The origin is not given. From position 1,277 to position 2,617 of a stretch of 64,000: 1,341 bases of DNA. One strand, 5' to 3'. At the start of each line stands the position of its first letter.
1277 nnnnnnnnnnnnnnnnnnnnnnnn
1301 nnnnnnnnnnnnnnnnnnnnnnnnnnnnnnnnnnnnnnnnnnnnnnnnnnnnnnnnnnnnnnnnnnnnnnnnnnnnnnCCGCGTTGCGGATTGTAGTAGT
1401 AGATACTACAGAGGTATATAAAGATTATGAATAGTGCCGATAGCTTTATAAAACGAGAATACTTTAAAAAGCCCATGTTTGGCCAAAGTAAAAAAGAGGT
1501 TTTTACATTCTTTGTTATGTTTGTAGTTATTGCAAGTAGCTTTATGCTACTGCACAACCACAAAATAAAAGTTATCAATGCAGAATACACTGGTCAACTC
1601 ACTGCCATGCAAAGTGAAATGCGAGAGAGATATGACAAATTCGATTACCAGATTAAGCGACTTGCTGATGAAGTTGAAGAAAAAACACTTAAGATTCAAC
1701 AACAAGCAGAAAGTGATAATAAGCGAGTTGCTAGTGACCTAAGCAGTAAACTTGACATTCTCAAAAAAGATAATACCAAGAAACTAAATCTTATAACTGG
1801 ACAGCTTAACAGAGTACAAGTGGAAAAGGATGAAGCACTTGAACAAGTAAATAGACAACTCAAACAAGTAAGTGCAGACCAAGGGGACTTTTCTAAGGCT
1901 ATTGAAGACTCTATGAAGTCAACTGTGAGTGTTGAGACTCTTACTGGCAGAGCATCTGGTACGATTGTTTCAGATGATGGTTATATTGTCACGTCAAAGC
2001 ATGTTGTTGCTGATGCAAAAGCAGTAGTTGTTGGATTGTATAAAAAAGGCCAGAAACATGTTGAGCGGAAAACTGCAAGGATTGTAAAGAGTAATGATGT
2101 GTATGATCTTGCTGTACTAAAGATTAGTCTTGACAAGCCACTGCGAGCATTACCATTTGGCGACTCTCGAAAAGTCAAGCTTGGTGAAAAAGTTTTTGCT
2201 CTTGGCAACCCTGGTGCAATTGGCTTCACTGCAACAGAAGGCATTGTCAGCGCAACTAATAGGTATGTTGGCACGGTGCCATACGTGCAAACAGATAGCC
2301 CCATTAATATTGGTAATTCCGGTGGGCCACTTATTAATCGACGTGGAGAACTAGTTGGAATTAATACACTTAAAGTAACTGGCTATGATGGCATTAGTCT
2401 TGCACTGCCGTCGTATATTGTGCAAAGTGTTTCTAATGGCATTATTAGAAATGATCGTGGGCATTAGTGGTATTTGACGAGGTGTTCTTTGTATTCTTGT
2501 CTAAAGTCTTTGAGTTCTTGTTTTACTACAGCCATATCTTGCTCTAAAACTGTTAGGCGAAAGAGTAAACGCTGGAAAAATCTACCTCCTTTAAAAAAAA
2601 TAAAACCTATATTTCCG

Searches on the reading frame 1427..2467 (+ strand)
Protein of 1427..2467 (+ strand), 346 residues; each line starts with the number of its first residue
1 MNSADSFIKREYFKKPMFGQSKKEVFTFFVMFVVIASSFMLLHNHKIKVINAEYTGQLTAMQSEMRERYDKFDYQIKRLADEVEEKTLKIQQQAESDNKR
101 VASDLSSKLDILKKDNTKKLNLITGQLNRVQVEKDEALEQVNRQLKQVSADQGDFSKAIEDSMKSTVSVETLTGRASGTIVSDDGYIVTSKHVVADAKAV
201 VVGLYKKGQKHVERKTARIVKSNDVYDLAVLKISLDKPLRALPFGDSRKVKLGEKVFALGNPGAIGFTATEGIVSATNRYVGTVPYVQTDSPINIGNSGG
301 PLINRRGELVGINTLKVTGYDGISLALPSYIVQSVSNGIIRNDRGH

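Call 96: find_encoding_contigs(protein=window:1427-2467:+, flank=10000, max_places=2)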
Protein window:1427-2467:+ (346 aa): 9 contigs read that carry it; 2 places shown.
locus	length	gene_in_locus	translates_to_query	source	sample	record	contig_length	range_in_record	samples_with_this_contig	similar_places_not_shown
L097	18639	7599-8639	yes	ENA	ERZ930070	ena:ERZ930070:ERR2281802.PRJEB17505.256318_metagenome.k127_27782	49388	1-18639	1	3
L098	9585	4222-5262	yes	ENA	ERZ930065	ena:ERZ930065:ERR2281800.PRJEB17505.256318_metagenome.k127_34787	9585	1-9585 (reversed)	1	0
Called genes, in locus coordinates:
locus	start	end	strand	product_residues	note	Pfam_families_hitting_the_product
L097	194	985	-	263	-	-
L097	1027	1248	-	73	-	-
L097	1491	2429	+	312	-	PF01326:PPDK_N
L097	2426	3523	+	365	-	PF00391:PEP-utilizers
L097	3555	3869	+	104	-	-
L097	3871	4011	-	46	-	-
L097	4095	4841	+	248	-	-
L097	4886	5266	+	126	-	PF00072:Response_reg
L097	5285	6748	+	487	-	PF00512:HisKA, PF02518:HATPase_c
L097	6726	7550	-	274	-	-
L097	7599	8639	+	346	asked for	PF00089:Trypsin, PF13365:Trypsin_2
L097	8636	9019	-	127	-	-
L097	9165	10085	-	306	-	-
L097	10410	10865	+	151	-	PF08069:Ribosomal_S13_N, PF00312:Ribosomal_S15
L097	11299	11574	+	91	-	-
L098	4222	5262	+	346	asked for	PF00089:Trypsin, PF13365:Trypsin_2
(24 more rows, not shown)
